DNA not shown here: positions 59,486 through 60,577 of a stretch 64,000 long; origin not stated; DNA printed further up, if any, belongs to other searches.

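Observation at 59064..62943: Minimal, self-contained exosortase cassette whose only visible substrate is a polytopic VIT-vWA membrane protein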

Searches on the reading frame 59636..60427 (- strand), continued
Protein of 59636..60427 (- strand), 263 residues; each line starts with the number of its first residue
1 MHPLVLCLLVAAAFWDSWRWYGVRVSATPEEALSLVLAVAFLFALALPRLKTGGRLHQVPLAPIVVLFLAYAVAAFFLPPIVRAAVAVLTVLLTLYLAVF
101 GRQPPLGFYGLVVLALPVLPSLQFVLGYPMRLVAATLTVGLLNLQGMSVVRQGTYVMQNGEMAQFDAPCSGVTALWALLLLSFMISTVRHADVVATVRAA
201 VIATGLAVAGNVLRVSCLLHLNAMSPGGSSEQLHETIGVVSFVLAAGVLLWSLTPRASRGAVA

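Call 18: search_protein_families(library=ncbifam, proteins=[L014:7001-7780:+, L043:7001-7741:+, L044:7001-7744:+, L016:7001-7750:+, L033:7001-7774:+, L035:7001-7765:+, L037:1285-2076:+, L029:373-1695:+, L012:3806-4594:+, L002:7001-7759:+], max_evalue=1e-8)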
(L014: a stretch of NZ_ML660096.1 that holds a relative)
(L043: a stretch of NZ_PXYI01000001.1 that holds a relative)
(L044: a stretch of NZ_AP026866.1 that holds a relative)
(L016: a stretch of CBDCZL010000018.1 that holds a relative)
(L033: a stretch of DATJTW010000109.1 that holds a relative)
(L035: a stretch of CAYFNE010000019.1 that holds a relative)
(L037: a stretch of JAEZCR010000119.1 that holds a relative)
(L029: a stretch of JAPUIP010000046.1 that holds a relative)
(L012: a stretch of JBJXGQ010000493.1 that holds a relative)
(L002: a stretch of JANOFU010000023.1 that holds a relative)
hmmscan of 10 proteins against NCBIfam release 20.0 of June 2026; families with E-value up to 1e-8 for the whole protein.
L014:7001-7780:+ (259 aa): 5 families
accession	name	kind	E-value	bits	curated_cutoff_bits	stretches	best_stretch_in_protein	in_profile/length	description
NF012182.0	exosortase_XrtQ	exception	5.9e-40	137.3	270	1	2-249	10-254/256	exosortase Q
TIGR04476.1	exosort_XrtN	exception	6.9e-11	41.9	200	1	40-244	38-237/406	exosortase N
TIGR04178.1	exo_archaeo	signature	2.3e-10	40.6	23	1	163-253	4-94/97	exosortase/archaeosortase family protein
TIGR04489.1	exosort_XrtO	exception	6.7e-10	38.3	250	1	90-243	86-248/451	exosortase O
NF033770.1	exosort_XrtT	exception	7.1e-10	38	250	1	7-247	11-260/472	exosortase T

L043:7001-7741:+ (246 aa): 6 families
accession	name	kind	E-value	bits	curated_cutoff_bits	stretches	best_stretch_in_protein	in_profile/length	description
NF012182.0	exosortase_XrtQ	exception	3.6e-29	102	270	1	4-236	15-252/256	exosortase Q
TIGR02602.1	8TM_EpsH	subfamily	2.2e-12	47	105.55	1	38-232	29-230/241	exosortase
TIGR03109.2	exosort_XrtA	exception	6.8e-12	45.4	208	1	40-240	52-258/261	exosortase A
NF033770.1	exosort_XrtT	exception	3.6e-11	42.3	250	1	23-235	33-260/472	exosortase T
TIGR04178.1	exo_archaeo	signature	4.4e-10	39.7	23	1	152-238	4-90/97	exosortase/archaeosortase family protein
TIGR04476.1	exosort_XrtN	exception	6.1e-10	38.8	200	1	50-229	55-233/406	exosortase N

L044:7001-7744:+ (247 aa): 5 families
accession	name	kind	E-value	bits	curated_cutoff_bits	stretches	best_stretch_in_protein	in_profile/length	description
NF012182.0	exosortase_XrtQ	exception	4e-42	144.5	270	1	2-223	15-244/256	exosortase Q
NF033770.1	exosort_XrtT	exception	3.9e-15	55.4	250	1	88-233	111-263/472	exosortase T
TIGR04489.1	exosort_XrtO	exception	6.8e-11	41.6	250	1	84-233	102-254/451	exosortase O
TIGR04178.1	exo_archaeo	signature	1.6e-10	41.1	23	1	146-233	2-91/97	exosortase/archaeosortase family protein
TIGR04476.1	exosort_XrtN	exception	9.1e-10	38.2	200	1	27-227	35-236/406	exosortase N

L016:7001-7750:+ (249 aa): 5 families
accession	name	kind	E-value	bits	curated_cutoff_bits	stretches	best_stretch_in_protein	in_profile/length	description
NF012182.0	exosortase_XrtQ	exception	3.1e-38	131.7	270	1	1-234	16-247/256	exosortase Q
NF033770.1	exosort_XrtT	exception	4.8e-11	41.9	250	1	101-239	118-261/472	exosortase T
TIGR04476.1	exosort_XrtN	exception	4.9e-11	42.4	200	1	43-244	48-245/406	exosortase N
TIGR04489.1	exosort_XrtO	exception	1.2e-09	37.5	250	1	99-240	110-253/451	exosortase O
TIGR03109.2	exosort_XrtA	exception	7.1e-09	35.5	208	1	82-245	96-259/261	exosortase A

L033:7001-7774:+ (257 aa): 8 families
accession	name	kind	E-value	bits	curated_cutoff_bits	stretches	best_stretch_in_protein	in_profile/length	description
NF012182.0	exosortase_XrtQ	exception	3.8e-32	111.8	270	1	10-242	13-248/256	exosortase Q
TIGR04178.1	exo_archaeo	signature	1.2e-12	47.9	23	1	161-249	4-92/97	exosortase/archaeosortase family protein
NF033770.1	exosort_XrtT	exception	2.4e-12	46.2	250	1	78-253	88-268/472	exosortase T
TIGR02602.1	8TM_EpsH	subfamily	5e-12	45.9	105.55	1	101-246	88-234/241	exosortase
TIGR04489.1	exosort_XrtO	exception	3.4e-11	42.6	250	1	105-244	110-250/451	exosortase O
TIGR03109.2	exosort_XrtA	exception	3.6e-11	43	208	1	5-249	5-256/261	exosortase A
TIGR04476.1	exosort_XrtN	exception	2.9e-10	39.8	200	1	68-239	63-233/406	exosortase N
TIGR04156.1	cyanoexo_CrtB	exception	2.4e-09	37.1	300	1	106-248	118-262/280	cyanoexosortase B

L035:7001-7765:+ (254 aa): 9 families
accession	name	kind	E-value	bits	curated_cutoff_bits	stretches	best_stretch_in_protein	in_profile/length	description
NF012182.0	exosortase_XrtQ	exception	1.1e-37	130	270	1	5-239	10-246/256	exosortase Q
TIGR02602.1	8TM_EpsH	subfamily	1.5e-14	54.1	105.55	1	57-242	44-231/241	exosortase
NF033770.1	exosort_XrtT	exception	8.1e-13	47.7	250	1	81-239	90-255/472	exosortase T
TIGR04178.1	exo_archaeo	signature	8.8e-12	45.2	23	1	162-243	4-86/97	exosortase/archaeosortase family protein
TIGR03109.2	exosort_XrtA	exception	9.8e-11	41.6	208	1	57-242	65-250/261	exosortase A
TIGR04476.1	exosort_XrtN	exception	1.3e-10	41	200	1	33-240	29-235/406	exosortase N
TIGR04489.1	exosort_XrtO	exception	2e-10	40.1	250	1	87-218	93-223/451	exosortase O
NF038142.1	exosort_XrtW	exception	2e-10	39.7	425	1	74-242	85-258/494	exosortase W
TIGR04152.1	exosort_VPLPA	exception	5.2e-09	35.7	400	1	60-242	47-233/486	VPLPA-CTERM-specific exosortase XrtD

L037:1285-2076:+ (263 aa): 6 families
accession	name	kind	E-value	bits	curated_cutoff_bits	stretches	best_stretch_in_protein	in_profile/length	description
NF012182.0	exosortase_XrtQ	exception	1.8e-37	129.2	270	1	7-246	10-248/256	exosortase Q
TIGR02602.1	8TM_EpsH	subfamily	1e-12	48.1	105.55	1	64-251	47-235/241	exosortase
TIGR04178.1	exo_archaeo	signature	4.2e-12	46.2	23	1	165-253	4-91/97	exosortase/archaeosortase family protein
TIGR03109.2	exosort_XrtA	exception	5.7e-12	45.6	208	1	6-253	6-256/261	exosortase A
TIGR04489.1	exosort_XrtO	exception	5.1e-11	42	250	1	108-253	109-255/451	exosortase O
TIGR04476.1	exosort_XrtN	exception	4.1e-10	39.4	200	1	83-248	74-238/406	exosortase N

L029:373-1695:+ (440 aa): 4 families
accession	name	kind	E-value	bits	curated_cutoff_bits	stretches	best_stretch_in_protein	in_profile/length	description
NF012182.0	exosortase_XrtQ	exception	2.5e-46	158.2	270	1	1-235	16-252/256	exosortase Q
NF033770.1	exosort_XrtT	exception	6.7e-22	77.7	250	1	72-419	91-433/472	exosortase T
TIGR04476.1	exosort_XrtN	exception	5.7e-13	48.8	200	1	13-230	25-235/406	exosortase N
TIGR04489.1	exosort_XrtO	exception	3.2e-11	42.7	250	1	92-235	106-251/451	exosortase O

L012:3806-4594:+ (262 aa): 5 families
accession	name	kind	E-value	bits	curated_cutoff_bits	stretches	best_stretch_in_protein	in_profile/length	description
NF012182.0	exosortase_XrtQ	exception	6e-34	117.7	270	1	5-252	8-255/256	exosortase Q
TIGR04476.1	exosort_XrtN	exception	2.5e-13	50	200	1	33-243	30-234/406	exosortase N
TIGR04178.1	exo_archaeo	signature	1.6e-11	44.3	23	1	165-256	4-95/97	exosortase/archaeosortase family protein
TIGR04489.1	exosort_XrtO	exception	3.3e-11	42.6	250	1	19-257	10-259/451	exosortase O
NF033770.1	exosort_XrtT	exception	3.3e-10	39.1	250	1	32-245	32-257/472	exosortase T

L002:7001-7759:+ (252 aa): 10 families
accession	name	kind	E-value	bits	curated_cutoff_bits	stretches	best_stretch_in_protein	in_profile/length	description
NF012182.0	exosortase_XrtQ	exception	3.4e-33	115.2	270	1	1-238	18-254/256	exosortase Q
NF033770.1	exosort_XrtT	exception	8.6e-14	50.9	250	1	41-238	59-263/472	exosortase T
TIGR04476.1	exosort_XrtN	exception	1.5e-13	50.7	200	1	50-230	55-234/406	exosortase N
TIGR04152.1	exosort_VPLPA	exception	1.8e-12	47.1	400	1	46-239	43-239/486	VPLPA-CTERM-specific exosortase XrtD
TIGR02602.1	8TM_EpsH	subfamily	1.4e-11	44.4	105.55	1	43-232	39-230/241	exosortase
TIGR03109.2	exosort_XrtA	exception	3.3e-11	43.1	208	1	23-242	39-259/261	exosortase A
TIGR04178.1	exo_archaeo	signature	1.7e-10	41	23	1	152-242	4-94/97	exosortase/archaeosortase family protein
TIGR04489.1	exosort_XrtO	exception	1.7e-10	40.3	250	1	42-234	53-250/451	exosortase O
NF038142.1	exosort_XrtW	exception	5.1e-10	38.3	425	1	70-203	91-225/494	exosortase W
NF035943.2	exosort_XrtV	exception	5.4e-09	35.7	313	1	36-237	56-261/270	exosortase V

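Call 20: search_solved_structures(query=A1, max_evalue=1)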
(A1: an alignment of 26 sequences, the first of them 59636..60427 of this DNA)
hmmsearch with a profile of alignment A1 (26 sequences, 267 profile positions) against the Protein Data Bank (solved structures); distinct sequences matched with E-value up to 1: 0.

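Call 32: search_protein_families(library=pfam, proteins=[L044:4896-6917:+, L044:7748-8266:+], max_evalue=0.01)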
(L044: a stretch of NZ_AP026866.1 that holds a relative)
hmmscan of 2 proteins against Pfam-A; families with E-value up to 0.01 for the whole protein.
L044:4896-6917:+ (673 aa): 6 families
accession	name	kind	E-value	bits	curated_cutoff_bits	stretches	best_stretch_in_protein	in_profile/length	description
PF08487.16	VIT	-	1.5e-32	112.5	26.5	1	45-154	2-111/111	Vault protein inter-alpha-trypsin domain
PF13768.12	VWA_3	-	2.9e-18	66.8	27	1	305-454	4-152/155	von Willebrand factor type A domain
PF00092.34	VWA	-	3e-15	57.3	23.8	1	305-465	3-169/174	von Willebrand factor type A domain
PF13519.12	VWA_2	-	2.1e-12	48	27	1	305-409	2-106/107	von Willebrand factor type A domain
PF13757.12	VIT_2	-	7.8e-11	42.1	23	1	38-107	8-77/78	Vault protein inter-alpha-trypsin domain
PF05762.20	VWA_CoxE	-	0.00015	21.7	26.4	1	289-409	44-159/222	VWA domain containing CoxE-like protein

L044:7748-8266:+ (172 aa): 0 families

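Call 62: find_encoding_contigs(protein=P0003, flank=6000, max_places=2)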
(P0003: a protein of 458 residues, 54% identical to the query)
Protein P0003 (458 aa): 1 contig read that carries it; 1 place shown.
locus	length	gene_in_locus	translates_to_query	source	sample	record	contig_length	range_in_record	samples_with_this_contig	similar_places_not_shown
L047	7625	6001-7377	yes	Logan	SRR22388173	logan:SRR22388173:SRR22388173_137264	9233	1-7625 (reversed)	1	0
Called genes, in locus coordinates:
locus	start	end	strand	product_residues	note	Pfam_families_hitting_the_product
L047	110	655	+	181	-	PF07719:TPR_2 (faint), PF00515:TPR_1 (faint), PF14559:TPR_19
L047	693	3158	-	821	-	PF08487:VIT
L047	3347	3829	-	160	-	PF02590:SPOUT_MTase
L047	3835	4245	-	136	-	PF02410:RsfS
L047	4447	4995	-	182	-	PF01467:CTP_transf_like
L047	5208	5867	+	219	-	PF01243:PNPOx_N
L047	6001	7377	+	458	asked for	PF09721:Exosortase_EpsH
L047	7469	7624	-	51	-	?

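Call 64: search_protein_families(library=padloc, proteins=[window:59636-60427:-], max_evalue=0.01)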
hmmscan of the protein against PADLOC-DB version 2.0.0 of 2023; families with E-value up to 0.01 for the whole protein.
window:59636-60427:- (263 aa): 0 families
